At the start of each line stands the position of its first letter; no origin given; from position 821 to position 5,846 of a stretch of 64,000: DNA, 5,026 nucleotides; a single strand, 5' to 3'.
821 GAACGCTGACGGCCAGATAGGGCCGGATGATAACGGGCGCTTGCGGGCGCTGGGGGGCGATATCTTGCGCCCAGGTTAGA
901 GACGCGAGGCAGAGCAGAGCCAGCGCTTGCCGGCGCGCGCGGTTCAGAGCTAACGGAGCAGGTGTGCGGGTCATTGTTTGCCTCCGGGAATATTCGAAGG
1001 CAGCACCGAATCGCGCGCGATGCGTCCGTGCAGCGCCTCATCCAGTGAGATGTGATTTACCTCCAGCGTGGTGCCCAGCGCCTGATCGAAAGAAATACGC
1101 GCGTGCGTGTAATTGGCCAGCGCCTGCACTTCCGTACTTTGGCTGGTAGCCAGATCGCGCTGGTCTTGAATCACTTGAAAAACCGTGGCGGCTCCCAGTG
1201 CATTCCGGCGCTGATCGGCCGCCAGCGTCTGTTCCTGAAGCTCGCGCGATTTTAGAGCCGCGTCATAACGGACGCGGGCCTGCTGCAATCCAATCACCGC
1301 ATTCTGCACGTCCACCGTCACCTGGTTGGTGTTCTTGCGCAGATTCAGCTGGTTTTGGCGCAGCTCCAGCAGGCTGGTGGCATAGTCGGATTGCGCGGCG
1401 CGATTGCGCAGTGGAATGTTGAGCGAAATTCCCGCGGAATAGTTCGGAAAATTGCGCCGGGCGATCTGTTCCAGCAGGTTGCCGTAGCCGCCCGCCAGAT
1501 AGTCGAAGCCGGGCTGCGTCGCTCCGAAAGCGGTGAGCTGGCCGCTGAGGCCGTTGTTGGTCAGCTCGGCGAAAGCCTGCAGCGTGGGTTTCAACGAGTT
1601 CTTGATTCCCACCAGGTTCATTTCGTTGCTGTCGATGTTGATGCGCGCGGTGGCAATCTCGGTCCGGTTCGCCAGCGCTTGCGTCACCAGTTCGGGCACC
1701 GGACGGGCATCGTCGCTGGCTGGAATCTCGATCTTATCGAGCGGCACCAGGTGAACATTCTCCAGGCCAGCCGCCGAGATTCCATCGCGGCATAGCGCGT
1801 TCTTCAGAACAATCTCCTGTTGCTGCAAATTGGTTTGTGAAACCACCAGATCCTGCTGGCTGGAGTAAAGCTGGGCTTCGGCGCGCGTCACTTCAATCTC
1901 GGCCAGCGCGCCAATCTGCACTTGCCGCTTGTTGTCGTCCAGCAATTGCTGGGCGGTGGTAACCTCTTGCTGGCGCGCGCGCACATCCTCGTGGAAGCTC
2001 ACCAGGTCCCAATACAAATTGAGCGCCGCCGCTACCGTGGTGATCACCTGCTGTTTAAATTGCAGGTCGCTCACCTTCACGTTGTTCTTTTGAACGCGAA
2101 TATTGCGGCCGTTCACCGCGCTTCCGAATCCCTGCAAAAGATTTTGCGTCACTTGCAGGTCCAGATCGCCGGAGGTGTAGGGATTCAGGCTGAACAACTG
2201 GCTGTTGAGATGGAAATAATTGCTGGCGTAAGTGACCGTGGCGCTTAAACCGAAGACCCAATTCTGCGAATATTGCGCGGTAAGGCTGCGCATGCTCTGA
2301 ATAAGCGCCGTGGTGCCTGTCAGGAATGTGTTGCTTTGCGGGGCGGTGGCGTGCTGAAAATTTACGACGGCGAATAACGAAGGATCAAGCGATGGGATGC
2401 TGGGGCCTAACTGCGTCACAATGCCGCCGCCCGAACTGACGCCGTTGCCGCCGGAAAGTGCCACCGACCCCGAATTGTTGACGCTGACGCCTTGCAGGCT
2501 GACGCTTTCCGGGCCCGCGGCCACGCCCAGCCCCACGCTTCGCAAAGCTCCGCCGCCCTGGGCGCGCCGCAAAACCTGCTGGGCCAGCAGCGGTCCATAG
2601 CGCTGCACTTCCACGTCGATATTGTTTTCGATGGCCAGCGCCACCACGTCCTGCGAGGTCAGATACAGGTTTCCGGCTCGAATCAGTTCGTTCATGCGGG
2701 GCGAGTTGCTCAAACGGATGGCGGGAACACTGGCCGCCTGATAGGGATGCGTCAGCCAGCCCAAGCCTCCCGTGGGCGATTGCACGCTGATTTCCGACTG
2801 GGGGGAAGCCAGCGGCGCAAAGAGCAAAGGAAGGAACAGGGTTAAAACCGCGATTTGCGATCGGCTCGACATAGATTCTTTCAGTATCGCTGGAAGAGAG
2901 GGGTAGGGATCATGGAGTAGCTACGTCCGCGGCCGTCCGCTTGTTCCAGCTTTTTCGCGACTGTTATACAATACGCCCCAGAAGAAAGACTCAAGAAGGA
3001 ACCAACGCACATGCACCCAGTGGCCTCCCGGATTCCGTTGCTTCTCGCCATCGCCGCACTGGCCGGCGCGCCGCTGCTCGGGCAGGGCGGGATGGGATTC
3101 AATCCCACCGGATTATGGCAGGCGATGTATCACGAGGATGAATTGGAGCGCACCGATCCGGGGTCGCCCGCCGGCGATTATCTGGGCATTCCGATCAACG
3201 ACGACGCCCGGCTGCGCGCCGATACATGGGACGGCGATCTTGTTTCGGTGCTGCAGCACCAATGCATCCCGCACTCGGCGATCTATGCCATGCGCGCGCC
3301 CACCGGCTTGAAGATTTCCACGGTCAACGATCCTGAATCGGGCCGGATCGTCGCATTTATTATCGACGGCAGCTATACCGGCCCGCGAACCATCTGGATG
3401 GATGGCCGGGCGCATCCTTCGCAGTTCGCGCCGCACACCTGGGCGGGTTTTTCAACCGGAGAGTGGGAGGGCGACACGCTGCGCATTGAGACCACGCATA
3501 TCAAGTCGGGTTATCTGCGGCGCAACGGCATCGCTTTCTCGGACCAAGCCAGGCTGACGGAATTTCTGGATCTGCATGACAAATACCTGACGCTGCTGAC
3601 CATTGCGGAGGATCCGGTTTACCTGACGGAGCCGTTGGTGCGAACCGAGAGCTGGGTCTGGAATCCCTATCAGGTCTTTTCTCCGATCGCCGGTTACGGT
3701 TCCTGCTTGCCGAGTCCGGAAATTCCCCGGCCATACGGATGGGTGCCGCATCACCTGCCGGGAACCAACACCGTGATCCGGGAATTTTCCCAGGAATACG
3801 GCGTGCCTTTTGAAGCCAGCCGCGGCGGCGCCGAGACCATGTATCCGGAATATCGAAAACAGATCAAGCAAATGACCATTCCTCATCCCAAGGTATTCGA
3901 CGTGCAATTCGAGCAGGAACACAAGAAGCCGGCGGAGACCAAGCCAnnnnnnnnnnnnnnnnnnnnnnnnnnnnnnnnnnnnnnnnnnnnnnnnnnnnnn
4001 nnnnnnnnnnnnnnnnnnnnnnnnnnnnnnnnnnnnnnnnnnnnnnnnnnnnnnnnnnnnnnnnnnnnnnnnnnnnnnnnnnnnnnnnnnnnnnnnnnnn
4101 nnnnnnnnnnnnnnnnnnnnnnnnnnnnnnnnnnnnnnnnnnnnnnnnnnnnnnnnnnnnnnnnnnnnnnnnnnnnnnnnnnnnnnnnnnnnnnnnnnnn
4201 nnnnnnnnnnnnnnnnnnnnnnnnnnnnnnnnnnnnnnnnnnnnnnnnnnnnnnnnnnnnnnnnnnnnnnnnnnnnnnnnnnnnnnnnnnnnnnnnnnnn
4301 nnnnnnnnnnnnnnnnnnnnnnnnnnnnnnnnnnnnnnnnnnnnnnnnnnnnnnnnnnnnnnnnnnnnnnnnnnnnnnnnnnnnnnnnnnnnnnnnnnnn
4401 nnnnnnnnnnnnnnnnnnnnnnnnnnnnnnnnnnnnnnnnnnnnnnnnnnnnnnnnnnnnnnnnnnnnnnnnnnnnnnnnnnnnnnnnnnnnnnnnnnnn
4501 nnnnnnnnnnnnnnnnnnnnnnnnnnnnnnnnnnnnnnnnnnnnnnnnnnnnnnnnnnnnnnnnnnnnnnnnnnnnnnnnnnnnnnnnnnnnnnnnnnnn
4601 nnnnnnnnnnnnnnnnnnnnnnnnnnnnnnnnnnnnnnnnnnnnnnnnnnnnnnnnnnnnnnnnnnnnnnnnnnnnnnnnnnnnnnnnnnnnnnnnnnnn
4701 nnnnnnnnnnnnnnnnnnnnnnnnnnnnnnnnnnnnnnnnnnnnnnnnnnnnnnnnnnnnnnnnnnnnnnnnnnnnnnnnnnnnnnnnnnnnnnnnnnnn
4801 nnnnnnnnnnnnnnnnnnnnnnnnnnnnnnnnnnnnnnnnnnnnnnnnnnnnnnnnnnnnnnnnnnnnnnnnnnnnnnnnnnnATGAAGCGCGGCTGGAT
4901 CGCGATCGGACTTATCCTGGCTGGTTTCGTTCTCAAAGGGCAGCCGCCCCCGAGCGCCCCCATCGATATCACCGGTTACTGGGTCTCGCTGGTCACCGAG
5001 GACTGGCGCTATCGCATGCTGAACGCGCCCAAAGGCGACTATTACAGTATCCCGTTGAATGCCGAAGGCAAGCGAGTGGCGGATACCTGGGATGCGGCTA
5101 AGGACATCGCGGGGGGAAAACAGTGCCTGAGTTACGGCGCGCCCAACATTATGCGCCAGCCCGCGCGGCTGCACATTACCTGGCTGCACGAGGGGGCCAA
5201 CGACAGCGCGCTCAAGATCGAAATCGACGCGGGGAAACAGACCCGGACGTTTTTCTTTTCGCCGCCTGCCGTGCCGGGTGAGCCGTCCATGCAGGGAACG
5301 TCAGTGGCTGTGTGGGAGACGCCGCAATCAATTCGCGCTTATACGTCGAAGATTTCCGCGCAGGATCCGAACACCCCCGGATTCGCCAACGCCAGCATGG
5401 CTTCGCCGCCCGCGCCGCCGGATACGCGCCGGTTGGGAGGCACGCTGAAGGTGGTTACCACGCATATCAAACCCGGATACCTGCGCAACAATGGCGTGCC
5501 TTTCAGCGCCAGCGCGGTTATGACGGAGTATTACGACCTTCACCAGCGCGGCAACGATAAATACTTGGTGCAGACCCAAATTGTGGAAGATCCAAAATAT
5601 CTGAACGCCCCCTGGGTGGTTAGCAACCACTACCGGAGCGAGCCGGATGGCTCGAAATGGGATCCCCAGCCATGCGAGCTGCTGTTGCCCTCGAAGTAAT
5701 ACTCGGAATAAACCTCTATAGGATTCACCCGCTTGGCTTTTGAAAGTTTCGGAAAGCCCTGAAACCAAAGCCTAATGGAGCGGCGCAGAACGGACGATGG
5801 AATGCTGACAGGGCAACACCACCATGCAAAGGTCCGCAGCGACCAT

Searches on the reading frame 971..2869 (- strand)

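Call 59: search_protein_families(library=pfam, proteins=[window:971-2869:-], max_evalue=0.0001)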
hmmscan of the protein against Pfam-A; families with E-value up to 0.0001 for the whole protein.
window:971-2869:- (632 aa): 1 family
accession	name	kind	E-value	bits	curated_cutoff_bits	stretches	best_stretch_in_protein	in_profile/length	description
PF02321.23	OEP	-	9.3e-35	120.6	22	2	393-599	3-187/187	Outer membrane efflux protein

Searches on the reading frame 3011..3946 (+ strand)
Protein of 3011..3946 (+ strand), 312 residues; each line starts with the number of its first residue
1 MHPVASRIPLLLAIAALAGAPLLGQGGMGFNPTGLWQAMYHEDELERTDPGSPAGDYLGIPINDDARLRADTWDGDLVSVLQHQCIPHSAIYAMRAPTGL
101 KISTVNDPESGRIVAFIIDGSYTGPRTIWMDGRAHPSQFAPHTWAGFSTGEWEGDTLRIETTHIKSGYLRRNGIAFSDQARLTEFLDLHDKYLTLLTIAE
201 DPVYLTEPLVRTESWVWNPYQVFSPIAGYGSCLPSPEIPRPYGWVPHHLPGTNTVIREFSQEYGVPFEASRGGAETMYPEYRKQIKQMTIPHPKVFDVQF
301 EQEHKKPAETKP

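Call 3: search_protein_families(library=pfam, proteins=[window:3011-3946:+], max_evalue=0.01)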
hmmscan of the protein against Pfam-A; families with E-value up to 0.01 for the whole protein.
window:3011-3946:+ (312 aa): 0 families

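Call 4: search_protein_families(library=ncbifam, proteins=[window:3011-3946:+], max_evalue=0.01)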
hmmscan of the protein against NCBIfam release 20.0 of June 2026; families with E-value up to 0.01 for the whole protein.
window:3011-3946:+ (312 aa): 0 families

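Call 25: search_protein_representatives(protein=window:3011-3946:+)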
Query: 312 residues. Proteins with E-value up to 0.001 (for the whole library): 3203; up to 1e-10: 1068; up to 1e-30: 251. The best 150 are listed.
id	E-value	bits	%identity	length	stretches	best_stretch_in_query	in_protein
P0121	3.5e-96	338.7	81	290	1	51-227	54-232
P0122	1.9e-88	313.3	93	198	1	39-182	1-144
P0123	8.5e-80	284.9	47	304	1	11-288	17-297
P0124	4.1e-79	282.6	76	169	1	10-166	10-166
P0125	4.1e-76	272.7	49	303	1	11-291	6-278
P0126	1.2e-72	261.3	39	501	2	31-280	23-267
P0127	7.6e-69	248.9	48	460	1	8-290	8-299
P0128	9.2e-69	248.6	48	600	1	32-291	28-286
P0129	2.9e-68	246.9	45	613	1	17-294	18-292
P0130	2.9e-68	246.9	46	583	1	32-294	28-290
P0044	4.7e-68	246.2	48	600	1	10-288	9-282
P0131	1.3e-67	244.8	48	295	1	32-294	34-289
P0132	1.7e-66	241.1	45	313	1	8-294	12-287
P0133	5.9e-65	236.1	42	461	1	16-290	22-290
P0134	1.1e-64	235.2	43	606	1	7-287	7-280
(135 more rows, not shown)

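Call 33: search_solved_structures(query=A2, max_evalue=10, show_alignments=2)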
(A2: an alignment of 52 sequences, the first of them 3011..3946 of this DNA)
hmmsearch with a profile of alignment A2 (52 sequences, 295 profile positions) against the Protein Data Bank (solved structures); distinct sequences matched with E-value up to 10: 0.
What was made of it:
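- On Any curated family for A or C (Pfam, NCBIfam, PDB sequences): A profile of 52 A proteins against PDB sequences gave 0 hits at E <= 10 (call 33).
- A and C have no recognisable catalytic family (calls 3, 4, 33).
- Tried and rejected: A 52-sequence profile against PDB sequences gave nothing (call 33).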

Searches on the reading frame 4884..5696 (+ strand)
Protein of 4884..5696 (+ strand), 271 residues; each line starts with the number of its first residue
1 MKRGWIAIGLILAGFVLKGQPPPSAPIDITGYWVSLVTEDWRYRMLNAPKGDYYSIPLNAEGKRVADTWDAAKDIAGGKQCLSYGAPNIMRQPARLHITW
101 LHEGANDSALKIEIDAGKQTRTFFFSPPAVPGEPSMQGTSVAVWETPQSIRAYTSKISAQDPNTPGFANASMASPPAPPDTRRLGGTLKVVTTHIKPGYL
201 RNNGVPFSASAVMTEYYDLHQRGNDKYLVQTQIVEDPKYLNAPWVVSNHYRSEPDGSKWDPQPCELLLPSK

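Call 3: search_protein_families(library=pfam, proteins=[window:4884-5696:+], max_evalue=0.01)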
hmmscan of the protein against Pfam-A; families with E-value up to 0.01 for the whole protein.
window:4884-5696:+ (271 aa): 0 families

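Call 4: search_protein_families(library=ncbifam, proteins=[window:4884-5696:+], max_evalue=0.01)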
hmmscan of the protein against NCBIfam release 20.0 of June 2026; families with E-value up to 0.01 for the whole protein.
window:4884-5696:+ (271 aa): 0 families

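Call 35: find_homologous_proteins(query=window:4884-5696:+, max_evalue=0.00001)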
Query window:4884-5696:+ (271 aa): 7611 proteins with E <= 0.00001 among 8000 candidates; the best 120 are listed.
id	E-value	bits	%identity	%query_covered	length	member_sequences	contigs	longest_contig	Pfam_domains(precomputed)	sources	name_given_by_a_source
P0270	1.4e-183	627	100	100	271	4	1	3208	-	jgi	jgi:hypothetical protein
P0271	1.2e-153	529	85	99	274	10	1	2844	-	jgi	jgi:hypothetical protein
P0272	1.9e-150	518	83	100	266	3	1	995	-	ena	-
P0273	4.8e-150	517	83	99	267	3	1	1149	-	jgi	jgi:hypothetical protein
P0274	1.9e-148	512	79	99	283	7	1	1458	-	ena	-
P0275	4.9e-148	510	82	100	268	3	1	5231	-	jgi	jgi:hypothetical protein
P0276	3.4e-147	507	82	100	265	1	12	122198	-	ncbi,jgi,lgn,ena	ncbi:MAG: hypothetical protein ABSG13_21815 [Bryobacteraceae bacterium]|jgi:hypothetical protein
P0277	3.9e-146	504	82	98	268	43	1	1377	-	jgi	jgi:hypothetical protein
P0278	6.3e-146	503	81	100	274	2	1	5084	-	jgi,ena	-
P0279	2.0e-145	502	86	93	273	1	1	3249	-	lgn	-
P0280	1.2e-144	499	81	100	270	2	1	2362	-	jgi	jgi:hypothetical protein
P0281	1.8e-144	499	80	100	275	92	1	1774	-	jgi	jgi:hypothetical protein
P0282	2.0e-144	498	79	100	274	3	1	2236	-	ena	-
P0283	4.6e-144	497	82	98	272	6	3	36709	-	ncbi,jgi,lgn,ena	jgi:hypothetical protein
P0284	5.5e-144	497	79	100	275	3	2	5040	-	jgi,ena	jgi:hypothetical protein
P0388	3.9e-115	402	71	92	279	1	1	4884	-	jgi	jgi:hypothetical protein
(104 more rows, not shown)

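Call 43: predict_structure(alignment_id=A3)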
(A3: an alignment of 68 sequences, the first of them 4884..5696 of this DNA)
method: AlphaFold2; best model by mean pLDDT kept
length: 271 residues; sequences in the alignment: 68
mean_pLDDT: 73.7   pTM: 0.71
mean pLDDT of the five models: 73.7, 72.6, 70.3, 70.0, 65.1
residues with pLDDT >= 90: 65; 70-90: 94; 50-70: 75; < 50: 37
segments of 3 or more residues with pLDDT < 50: 1-4, 12-19, 152-160, 181-183, 265-271
pLDDT, mean of each block of 10 residues (from residue 1): 47 47 74 83 69 82 89 78 68 82 72 83 81 84 71 47 55 53 67 86 79 91 90 92 89 84 51 43
secondary structure, 60 per line:
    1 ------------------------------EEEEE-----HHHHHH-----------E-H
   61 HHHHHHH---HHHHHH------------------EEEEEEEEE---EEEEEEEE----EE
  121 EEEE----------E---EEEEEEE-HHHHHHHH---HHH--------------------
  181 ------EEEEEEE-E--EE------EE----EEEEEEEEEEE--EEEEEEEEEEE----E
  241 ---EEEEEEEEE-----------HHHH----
elements in order: E31-35 H41-46 H60-67 H71-76 E95-103 E107-114 E119-124 E139-145 H147-154 E187-193 E212-222 E225-235 E244-252 H264-267
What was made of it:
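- On Calycin / lipocalin-like beta-barrel (for A and C): The model has pLDDT 74 (call 43).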

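Call 46: fold_search(model_id=the predicted structure, library=pdb)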
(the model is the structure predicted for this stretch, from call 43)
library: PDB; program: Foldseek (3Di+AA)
matches with E <= 10: 762; with E <= 0.001: 0
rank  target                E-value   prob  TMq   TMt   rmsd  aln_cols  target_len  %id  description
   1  1c8u_A                1.0e-02  0.18  0.15  0.14  20.9       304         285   12  CRYSTAL STRUCTURE OF THE E.COLI THIOESTERASE II, A HOMOLOGUE OF THE HUMAN NEF-BINDING ENZYME (released 2000-07-14)
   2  2gvh_B                1.4e-02  0.30  0.16  0.17  16.7       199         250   12  Crystal structure of Acyl-CoA hydrolase (15159470) from AGROBACTERIUM TUMEFACIENS at 2.65 A resolution (released 2006-05-30)
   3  3rd7_B                1.6e-02  0.09  0.11  0.11  17.6       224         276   11  Crystal structure of acyl-coa thioesterase from mycobacterium avium (released 2011-06-08)
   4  3rd7_A                2.3e-02  0.13  0.12  0.12  16.4       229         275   11  Crystal structure of acyl-coa thioesterase from mycobacterium avium (released 2011-06-08)
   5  2gvh_A                2.7e-02  0.21  0.16  0.17  16.7       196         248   10  Crystal structure of Acyl-CoA hydrolase (15159470) from AGROBACTERIUM TUMEFACIENS at 2.65 A resolution (released 2006-05-30)
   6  2gvh_C                6.1e-02  0.18  0.16  0.17  15.6       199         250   10  Crystal structure of Acyl-CoA hydrolase (15159470) from AGROBACTERIUM TUMEFACIENS at 2.65 A resolution (released 2006-05-30)
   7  4r9z_B                6.8e-02  0.14  0.14  0.15  16.0       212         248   13  Mycobacterium avium subs paratuberculosis tesB protein MAP1729c (released 2014-10-08)
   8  4rlj_A                7.6e-02  0.13  0.11  0.18  14.3       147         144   12  Crystal Structure of (3R)-hydroxyacyl-ACP dehydratase HadAB hetero-dimer from Mycobacterium tuberculosis (released 2015-10-21)
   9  4rlw_A                8.1e-02  0.14  0.11  0.18  16.4       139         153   12  Crystal Structure of (3R)-hydroxyacyl-ACP dehydratase HadAB hetero-dimer from Mycobacterium tuberculosis complexed wit (released 2015-10-21)
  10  7ucz_A                8.5e-02  0.18  0.19  0.29  12.9       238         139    8  The Crystal Structure of Apo Monomer F57:H:H:H:H:H:H:R58 Mutant of HCRBPII with Histidine Insertion in the Hinge Loop  (released 2023-10-18)
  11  7svt_O                9.6e-02  0.11  0.12  0.17  17.0       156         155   12  Mycobacterium tuberculosis 3-hydroxyl-ACP dehydratase HadAB in complex with 1,3-diarylpyrazolyl-acylsulfonamide inhibi (released 2022-11-16)
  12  4rlu_A                1.0e-01  0.13  0.12  0.18  18.0       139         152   12  Crystal Structure of (3R)-hydroxyacyl-ACP dehydratase HadAB hetero-dimer from Mycobacterium tuberculosis complexed wit (released 2015-10-21)
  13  1vpr                  1.1e-01  0.47  0.26  0.21  10.1       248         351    9  Crystal structure of a luciferase domain from the dinoflagellate Lingulodinium polyedrum (released 2005-02-08)
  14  4r9z_A                1.1e-01  0.09  0.15  0.16  19.8       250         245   12  Mycobacterium avium subs paratuberculosis tesB protein MAP1729c (released 2014-10-08)
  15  1o8v                  1.3e-01  0.57  0.28  0.47   8.0       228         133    9  The crystal structure of Echinococcus granulosus fatty-acid-binding protein 1 (released 2003-06-19)
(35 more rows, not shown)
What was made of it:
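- On Calycin / lipocalin-like beta-barrel (for A and C): Best calycin hits have E 0.13-0.3 and prob 0.5-0.63 (call 46).
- Closest known: Calycin superfamily. Same: Faint Foldseek hits to FABP and avidins (prob 0.5-0.6, TM on target 0.43-0.47, call 46).
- Tried and rejected: Foldseek with the C model gave nothing below E 0.01 (call 46).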
